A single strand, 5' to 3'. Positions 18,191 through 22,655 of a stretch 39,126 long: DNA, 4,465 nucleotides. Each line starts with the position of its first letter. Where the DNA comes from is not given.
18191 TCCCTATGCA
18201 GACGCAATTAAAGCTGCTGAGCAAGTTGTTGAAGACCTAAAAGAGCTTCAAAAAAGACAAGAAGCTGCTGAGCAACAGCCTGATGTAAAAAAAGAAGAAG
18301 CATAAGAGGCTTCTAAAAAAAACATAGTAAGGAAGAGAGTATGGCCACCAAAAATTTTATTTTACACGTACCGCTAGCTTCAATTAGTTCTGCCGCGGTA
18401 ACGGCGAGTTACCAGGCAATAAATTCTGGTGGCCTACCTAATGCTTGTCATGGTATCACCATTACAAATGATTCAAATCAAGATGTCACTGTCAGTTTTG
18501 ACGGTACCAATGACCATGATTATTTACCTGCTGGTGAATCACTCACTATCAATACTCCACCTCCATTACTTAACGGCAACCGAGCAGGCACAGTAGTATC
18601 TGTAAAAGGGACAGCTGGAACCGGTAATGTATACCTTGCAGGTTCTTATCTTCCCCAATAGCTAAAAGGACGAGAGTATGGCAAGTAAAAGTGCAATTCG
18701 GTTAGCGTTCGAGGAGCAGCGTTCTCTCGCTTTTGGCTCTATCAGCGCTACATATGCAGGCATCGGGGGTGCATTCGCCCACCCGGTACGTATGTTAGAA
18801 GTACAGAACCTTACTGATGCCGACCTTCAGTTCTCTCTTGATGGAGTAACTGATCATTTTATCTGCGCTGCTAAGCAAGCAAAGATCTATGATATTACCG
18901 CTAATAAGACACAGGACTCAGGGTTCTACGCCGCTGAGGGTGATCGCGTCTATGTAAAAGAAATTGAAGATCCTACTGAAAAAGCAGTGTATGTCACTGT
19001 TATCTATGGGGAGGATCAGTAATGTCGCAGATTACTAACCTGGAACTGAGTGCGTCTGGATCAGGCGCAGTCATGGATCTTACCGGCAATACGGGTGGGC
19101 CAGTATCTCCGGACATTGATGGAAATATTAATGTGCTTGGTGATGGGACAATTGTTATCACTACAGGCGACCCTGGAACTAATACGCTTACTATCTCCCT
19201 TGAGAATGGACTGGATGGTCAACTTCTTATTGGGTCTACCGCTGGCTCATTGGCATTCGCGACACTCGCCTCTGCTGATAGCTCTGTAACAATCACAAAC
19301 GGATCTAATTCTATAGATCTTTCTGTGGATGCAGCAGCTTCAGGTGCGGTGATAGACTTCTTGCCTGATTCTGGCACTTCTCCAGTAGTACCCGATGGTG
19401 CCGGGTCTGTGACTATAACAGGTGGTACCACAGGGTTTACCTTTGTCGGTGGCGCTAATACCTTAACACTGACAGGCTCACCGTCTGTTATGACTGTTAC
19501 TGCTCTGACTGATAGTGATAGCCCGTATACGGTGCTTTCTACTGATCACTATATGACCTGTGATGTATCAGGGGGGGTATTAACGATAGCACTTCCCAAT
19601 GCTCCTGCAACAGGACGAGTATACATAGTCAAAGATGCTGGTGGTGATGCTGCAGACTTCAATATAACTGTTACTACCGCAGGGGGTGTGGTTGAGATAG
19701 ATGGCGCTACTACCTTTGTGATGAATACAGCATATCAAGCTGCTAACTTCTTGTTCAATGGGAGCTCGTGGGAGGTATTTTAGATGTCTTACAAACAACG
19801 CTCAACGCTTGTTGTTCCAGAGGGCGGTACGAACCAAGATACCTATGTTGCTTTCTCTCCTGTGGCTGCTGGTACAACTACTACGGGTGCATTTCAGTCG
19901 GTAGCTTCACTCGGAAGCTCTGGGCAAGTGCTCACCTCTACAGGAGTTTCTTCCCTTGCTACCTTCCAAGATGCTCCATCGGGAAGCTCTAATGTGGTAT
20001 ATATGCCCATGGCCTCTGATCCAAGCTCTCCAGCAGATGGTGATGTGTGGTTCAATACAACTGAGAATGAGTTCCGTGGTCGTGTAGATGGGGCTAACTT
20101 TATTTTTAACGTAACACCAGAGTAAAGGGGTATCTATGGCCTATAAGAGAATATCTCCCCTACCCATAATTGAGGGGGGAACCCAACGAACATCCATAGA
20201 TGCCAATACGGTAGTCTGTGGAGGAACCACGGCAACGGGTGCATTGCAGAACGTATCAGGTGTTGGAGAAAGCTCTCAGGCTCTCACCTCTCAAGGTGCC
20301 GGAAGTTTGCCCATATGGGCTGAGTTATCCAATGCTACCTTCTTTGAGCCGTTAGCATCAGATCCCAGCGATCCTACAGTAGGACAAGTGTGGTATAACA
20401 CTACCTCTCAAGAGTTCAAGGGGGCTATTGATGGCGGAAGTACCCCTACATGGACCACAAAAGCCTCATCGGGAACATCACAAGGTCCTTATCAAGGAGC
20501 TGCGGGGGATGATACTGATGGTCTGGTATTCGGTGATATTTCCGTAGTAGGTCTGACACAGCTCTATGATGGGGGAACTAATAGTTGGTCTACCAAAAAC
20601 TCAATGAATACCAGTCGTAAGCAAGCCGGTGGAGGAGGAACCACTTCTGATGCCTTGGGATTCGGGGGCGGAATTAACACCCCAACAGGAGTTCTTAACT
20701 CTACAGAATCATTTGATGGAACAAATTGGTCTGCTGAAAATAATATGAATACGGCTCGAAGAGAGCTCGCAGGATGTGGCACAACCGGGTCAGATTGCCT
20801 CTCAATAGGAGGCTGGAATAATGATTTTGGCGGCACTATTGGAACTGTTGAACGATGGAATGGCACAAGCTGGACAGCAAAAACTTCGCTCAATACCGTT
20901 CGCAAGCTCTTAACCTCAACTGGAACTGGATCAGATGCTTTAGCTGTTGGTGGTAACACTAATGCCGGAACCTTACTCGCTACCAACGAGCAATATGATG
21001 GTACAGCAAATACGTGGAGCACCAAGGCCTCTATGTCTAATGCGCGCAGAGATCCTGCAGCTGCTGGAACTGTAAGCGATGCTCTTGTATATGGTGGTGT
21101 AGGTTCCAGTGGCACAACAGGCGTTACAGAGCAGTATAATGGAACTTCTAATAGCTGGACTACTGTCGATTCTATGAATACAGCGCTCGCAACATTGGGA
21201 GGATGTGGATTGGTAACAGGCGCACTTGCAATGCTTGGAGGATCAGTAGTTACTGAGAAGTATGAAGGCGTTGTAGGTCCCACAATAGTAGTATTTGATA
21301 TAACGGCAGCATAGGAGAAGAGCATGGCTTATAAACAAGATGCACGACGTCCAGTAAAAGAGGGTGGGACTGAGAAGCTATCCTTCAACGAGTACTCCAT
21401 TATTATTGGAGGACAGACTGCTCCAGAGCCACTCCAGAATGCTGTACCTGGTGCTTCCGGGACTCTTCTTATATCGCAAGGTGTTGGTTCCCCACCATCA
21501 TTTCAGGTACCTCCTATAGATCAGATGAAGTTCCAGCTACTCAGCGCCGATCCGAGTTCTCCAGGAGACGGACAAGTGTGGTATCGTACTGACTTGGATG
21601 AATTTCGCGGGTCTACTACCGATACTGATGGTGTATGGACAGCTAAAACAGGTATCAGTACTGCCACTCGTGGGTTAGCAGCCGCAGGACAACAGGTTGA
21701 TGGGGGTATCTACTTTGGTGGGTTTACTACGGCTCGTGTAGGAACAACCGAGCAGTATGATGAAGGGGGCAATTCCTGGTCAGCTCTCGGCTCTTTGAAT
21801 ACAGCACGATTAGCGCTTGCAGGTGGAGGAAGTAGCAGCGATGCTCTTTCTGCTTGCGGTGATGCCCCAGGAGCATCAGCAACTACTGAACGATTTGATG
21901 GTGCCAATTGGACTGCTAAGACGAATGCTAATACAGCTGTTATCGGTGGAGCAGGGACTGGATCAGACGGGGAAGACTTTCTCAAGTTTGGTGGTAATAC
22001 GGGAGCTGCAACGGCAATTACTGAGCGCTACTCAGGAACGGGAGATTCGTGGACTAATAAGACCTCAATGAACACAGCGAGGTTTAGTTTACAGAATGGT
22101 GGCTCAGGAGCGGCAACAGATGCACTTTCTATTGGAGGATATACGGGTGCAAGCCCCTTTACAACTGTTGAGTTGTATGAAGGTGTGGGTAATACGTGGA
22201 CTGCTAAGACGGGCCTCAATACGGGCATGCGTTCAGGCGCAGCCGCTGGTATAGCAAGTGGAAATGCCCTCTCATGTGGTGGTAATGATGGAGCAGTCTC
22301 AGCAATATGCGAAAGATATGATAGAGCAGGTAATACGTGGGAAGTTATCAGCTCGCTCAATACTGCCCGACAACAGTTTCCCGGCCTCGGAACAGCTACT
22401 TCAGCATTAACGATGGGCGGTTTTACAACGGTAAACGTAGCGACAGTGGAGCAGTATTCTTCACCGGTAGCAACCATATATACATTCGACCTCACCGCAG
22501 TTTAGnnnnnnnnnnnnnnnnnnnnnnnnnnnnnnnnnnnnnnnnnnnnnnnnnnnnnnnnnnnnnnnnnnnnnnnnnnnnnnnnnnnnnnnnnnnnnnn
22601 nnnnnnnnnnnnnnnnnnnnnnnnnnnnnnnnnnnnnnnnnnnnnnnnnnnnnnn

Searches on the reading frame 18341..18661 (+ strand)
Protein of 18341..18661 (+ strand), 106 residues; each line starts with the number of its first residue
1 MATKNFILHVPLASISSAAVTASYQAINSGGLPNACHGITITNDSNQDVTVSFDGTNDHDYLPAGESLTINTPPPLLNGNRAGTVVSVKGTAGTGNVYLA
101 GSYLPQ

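Call 5: search_protein_families(library=pfam, proteins=[window:18341-18661:+], max_evalue=1)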
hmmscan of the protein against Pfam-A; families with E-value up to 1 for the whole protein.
window:18341-18661:+ (106 aa): 0 families

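Call 6: search_protein_families(library=phrogs, proteins=[window:18341-18661:+], max_evalue=1)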
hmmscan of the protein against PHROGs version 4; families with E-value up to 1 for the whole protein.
window:18341-18661:+ (106 aa): 2 families
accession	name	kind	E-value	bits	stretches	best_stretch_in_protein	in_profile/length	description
phrog_27712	-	unknown function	0.14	12.7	1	12-70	127-184/244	-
phrog_10851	-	unknown function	0.26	11.8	1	19-66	95-143/191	-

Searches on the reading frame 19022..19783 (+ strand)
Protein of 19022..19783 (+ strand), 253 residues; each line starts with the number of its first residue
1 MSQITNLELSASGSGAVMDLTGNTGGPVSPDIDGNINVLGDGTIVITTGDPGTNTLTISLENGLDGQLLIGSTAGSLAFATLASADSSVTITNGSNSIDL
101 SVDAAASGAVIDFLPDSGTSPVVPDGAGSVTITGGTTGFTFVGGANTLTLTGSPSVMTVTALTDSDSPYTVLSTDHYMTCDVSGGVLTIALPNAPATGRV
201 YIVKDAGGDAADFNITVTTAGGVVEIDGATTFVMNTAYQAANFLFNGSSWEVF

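Call 39: search_protein_families(library=phrogs, proteins=[window:19022-19783:+], max_evalue=0.001)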
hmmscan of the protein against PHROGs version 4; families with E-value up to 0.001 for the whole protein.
window:19022-19783:+ (253 aa): 2 families
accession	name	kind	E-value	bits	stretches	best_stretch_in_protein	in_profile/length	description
phrog_972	-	tail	4.8e-07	28.9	1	169-252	103-188/1246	tail fiber protein proximal subunit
phrog_31660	-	tail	4.6e-05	24.3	1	43-137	66-150/182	tail fiber protein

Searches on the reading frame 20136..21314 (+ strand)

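Call 40: search_protein_families(library=phrogs, proteins=[window:20136-21314:+], max_evalue=0.001)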
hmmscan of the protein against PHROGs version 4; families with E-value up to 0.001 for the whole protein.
window:20136-21314:+ (392 aa): 2 families
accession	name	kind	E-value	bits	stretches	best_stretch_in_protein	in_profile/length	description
phrog_27227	-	unknown function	4.4e-56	191.7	2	119-370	41-292/617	-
phrog_12615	-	unknown function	1.6e-09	38.4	1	272-369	53-155/290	-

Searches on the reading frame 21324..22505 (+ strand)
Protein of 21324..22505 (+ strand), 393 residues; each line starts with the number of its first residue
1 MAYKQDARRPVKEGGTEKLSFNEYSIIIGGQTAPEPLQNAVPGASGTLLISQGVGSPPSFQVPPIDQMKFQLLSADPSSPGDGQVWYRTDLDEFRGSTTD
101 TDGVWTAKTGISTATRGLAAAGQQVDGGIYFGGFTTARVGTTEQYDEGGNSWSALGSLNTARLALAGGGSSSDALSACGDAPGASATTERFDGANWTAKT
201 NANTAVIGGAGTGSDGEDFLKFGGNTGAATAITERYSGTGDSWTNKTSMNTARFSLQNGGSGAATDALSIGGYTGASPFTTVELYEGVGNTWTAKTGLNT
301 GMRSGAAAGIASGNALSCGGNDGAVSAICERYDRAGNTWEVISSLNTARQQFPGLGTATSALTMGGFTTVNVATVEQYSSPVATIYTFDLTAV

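Call 40: search_protein_families(library=phrogs, proteins=[window:21324-22505:+], max_evalue=0.001)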
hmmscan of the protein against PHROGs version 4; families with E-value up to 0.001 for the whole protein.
window:21324-22505:+ (393 aa): 3 families
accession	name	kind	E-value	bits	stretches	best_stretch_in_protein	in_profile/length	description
phrog_27227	-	unknown function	8e-39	134.7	1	68-387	10-311/617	-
phrog_12615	-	unknown function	6.3e-07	29.9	1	195-345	74-219/290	-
phrog_8229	-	unknown function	4.1e-05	24.1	0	216-301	167-254/382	-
